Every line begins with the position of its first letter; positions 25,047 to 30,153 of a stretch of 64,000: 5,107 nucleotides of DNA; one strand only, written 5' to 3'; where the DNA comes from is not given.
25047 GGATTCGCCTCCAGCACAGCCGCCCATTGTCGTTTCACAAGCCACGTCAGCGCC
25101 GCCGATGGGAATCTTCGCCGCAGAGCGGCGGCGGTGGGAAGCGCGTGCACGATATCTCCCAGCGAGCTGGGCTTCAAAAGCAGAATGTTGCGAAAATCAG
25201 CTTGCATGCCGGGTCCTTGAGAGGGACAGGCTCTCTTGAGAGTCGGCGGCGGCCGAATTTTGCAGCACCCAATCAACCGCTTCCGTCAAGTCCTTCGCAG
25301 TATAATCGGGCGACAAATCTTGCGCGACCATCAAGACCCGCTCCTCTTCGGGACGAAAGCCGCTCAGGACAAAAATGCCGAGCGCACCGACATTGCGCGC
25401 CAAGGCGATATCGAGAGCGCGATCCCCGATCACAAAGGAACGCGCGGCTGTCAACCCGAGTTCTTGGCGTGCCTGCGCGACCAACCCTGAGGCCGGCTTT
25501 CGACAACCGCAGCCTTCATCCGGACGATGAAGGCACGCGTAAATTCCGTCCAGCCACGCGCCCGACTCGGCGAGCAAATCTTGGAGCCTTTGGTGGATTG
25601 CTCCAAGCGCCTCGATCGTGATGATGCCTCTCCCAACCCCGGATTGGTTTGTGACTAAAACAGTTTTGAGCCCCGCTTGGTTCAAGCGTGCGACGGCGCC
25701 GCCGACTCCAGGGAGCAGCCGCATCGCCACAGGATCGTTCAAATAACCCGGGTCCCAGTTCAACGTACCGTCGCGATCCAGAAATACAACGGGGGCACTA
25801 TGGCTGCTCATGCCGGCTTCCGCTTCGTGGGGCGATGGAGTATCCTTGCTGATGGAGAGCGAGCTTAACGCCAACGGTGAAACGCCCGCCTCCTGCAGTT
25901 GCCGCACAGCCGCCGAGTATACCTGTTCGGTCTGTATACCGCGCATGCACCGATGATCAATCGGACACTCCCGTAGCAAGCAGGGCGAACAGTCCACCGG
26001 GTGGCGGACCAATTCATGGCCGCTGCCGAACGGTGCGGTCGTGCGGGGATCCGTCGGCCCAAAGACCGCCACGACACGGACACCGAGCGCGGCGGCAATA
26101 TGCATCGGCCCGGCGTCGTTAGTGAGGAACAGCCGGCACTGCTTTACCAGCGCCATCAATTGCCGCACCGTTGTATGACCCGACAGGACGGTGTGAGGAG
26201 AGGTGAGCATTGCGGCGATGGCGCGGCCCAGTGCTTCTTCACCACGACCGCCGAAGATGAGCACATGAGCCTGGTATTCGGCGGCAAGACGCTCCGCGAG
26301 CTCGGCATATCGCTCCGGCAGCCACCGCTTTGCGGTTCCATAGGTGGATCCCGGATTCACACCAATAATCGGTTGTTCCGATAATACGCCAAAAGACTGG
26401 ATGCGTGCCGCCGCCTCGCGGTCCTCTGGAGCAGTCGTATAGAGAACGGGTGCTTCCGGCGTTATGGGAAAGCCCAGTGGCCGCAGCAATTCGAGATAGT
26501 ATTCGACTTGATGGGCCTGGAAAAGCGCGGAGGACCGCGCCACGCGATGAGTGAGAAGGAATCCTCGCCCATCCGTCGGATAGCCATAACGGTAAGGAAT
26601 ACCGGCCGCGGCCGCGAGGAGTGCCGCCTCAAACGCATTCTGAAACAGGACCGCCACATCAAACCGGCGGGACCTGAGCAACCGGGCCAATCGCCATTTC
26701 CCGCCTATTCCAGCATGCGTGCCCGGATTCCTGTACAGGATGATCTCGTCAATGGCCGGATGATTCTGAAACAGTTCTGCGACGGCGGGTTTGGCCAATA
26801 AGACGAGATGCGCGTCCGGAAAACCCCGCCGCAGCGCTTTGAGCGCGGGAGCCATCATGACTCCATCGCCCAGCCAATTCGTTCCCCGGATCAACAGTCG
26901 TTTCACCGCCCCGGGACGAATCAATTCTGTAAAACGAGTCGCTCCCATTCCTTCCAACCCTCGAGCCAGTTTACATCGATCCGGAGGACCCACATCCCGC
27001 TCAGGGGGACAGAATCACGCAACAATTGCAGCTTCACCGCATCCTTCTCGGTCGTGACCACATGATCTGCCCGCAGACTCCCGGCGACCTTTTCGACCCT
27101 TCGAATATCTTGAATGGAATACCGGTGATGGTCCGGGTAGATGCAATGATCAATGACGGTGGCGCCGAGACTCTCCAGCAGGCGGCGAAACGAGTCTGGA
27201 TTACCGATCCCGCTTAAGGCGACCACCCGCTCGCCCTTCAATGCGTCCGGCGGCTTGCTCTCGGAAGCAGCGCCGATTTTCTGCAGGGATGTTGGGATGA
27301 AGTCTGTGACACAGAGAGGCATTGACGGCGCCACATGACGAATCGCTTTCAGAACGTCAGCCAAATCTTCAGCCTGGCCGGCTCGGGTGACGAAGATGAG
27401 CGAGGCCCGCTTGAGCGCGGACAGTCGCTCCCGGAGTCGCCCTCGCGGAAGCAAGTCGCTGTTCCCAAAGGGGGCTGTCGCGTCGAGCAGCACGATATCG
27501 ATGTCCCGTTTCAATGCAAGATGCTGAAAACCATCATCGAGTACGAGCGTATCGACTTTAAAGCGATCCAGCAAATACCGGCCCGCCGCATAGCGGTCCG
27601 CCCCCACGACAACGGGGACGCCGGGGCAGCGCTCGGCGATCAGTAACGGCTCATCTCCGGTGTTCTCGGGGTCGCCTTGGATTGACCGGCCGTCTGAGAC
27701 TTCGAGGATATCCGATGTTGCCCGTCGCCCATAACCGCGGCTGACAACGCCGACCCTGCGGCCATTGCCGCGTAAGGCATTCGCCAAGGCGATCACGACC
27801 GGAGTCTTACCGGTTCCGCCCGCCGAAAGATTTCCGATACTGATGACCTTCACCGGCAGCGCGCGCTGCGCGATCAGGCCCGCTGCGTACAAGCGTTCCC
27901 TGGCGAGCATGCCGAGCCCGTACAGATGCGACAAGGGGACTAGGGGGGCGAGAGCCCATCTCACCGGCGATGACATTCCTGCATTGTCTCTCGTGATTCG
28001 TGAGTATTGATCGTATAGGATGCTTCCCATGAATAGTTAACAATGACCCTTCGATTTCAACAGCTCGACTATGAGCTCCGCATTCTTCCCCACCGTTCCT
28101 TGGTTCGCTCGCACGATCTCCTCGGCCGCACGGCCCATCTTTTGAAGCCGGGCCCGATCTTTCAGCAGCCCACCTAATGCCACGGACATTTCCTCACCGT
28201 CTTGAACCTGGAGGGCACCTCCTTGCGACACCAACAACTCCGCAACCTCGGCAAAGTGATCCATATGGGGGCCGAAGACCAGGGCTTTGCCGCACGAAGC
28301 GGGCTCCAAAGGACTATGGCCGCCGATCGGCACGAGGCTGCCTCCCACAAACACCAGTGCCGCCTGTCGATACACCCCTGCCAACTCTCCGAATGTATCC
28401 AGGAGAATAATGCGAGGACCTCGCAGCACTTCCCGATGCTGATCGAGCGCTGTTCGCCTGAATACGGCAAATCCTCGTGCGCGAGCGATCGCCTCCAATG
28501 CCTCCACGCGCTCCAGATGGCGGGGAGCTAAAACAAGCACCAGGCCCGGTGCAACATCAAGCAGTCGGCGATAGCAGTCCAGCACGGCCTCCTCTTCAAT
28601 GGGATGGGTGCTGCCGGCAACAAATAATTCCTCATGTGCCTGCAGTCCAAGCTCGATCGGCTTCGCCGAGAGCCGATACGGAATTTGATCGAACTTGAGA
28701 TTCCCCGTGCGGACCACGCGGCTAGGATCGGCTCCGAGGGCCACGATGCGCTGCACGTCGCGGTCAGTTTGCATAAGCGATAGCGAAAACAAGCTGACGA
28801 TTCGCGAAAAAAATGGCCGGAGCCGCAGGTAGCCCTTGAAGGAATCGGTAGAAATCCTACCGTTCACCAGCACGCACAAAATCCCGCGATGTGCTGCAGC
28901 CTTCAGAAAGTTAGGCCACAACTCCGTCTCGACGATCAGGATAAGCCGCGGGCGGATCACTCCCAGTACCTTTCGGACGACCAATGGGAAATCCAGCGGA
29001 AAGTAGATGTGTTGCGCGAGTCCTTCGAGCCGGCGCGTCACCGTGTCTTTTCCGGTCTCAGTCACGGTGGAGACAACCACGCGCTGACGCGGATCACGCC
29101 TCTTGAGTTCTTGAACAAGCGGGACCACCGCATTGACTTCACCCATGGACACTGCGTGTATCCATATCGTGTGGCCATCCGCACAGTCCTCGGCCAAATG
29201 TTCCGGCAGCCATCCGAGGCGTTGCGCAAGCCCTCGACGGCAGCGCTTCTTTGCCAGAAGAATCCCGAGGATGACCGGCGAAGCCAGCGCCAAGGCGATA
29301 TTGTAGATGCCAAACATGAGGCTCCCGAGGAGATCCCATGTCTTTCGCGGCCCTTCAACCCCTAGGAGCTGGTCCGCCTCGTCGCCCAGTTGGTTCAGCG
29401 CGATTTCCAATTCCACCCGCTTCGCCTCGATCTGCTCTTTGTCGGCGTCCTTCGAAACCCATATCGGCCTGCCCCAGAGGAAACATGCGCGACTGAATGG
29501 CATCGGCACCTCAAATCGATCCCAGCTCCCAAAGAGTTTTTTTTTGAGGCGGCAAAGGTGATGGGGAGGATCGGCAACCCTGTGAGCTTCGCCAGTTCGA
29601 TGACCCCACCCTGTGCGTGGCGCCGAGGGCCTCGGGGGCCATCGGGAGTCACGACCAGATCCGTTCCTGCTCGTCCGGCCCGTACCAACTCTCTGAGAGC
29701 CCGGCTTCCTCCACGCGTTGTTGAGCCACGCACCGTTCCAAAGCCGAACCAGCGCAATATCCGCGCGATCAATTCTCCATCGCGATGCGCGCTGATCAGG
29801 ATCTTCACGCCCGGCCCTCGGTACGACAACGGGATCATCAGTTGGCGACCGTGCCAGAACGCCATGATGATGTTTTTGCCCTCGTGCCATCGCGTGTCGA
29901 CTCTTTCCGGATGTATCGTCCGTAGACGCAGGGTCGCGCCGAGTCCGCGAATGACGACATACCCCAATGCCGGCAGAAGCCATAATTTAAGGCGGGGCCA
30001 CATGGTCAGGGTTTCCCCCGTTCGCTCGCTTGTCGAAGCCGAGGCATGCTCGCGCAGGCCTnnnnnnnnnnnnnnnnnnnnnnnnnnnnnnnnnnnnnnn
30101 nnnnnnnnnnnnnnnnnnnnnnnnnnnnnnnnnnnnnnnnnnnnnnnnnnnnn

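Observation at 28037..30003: DUF374 gene broken at an A9 tract; a -1 shift restores it and fuses it to Kdo transferase WaaA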

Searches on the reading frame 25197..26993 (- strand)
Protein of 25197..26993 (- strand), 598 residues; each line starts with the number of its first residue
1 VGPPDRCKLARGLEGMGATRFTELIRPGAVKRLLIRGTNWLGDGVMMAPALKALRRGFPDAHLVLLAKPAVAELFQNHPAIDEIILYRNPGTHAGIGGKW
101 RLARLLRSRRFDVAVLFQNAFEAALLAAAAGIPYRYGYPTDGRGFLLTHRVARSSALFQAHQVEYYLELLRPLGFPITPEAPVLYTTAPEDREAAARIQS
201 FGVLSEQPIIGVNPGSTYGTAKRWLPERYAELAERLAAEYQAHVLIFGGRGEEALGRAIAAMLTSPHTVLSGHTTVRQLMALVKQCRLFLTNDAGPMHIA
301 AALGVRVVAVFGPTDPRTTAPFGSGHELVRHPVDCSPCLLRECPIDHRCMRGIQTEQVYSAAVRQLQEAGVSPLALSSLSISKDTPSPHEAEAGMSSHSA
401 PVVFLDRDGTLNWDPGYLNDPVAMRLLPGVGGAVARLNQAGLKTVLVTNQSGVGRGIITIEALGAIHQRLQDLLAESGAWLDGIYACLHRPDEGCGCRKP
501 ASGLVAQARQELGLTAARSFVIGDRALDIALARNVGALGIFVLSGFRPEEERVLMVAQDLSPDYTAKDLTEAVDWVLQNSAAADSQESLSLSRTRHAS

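Call 53: search_protein_families(library=pfam, proteins=[window:25197-26993:-])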
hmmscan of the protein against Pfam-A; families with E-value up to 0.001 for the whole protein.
window:25197-26993:- (598 aa): 3 families
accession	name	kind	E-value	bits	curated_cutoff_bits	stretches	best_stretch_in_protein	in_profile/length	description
PF01075.23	Glyco_transf_9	-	1.6e-46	159.1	22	1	100-346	2-244/247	Glycosyltransferase family 9 (heptosyltransferase)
PF13242.12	Hydrolase_like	-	5.3e-14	52.3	22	1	497-572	2-75/75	HAD-hyrolase-like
PF00702.32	Hydrolase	-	1.3e-06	29.4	26.4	1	426-536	99-191/191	haloacid dehalogenase-like hydrolase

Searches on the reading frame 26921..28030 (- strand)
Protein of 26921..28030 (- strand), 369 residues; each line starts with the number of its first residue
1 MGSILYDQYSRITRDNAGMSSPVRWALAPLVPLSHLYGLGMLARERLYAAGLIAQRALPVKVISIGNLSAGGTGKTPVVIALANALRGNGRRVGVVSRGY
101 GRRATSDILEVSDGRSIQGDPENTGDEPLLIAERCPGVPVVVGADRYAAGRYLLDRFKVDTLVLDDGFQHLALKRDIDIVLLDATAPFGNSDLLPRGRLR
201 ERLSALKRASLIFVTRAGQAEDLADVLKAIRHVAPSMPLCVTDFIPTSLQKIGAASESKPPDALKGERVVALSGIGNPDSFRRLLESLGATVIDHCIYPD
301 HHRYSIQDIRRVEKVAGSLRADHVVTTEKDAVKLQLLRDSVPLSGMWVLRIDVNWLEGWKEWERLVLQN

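Call 53: search_protein_families(library=pfam, proteins=[window:26921-28030:-])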
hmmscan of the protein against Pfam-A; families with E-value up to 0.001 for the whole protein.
window:26921-28030:- (369 aa): 1 family
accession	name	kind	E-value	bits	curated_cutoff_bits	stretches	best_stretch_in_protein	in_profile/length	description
PF02606.20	LpxK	-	3.3e-97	326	27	1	29-362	4-319/328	Tetraacyldisaccharide-1-P 4'-kinase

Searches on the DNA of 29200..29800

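Call 71: search_rna_families(source=window, start=29200, end=29800, threshold=evalue, max_evalue=1)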
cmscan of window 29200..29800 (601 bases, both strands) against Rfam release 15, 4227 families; matches with E-value up to 1: 1.
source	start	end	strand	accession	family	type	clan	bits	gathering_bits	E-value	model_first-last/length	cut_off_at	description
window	29305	29341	+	RF02359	MS2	Cis-reg;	-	18.9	40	0.054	1-36/36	no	Bacteriophage MS2 operator hairpin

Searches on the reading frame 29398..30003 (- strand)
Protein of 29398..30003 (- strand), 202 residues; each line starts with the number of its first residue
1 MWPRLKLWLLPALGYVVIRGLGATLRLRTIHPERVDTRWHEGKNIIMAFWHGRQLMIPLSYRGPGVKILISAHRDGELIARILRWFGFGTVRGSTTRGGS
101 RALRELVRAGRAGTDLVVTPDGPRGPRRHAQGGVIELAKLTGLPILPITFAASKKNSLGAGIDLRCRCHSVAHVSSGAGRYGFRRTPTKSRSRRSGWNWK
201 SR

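Call 4: search_protein_families(library=pfam, proteins=[window:29398-30003:-])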
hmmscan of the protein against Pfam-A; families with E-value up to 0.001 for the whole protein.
seq(202 aa): 1 family
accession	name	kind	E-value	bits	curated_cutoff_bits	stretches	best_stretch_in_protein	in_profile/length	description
PF04028.18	DUF374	-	1.1e-29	102.2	26.8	1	61-127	3-69/69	Domain of unknown function (DUF374)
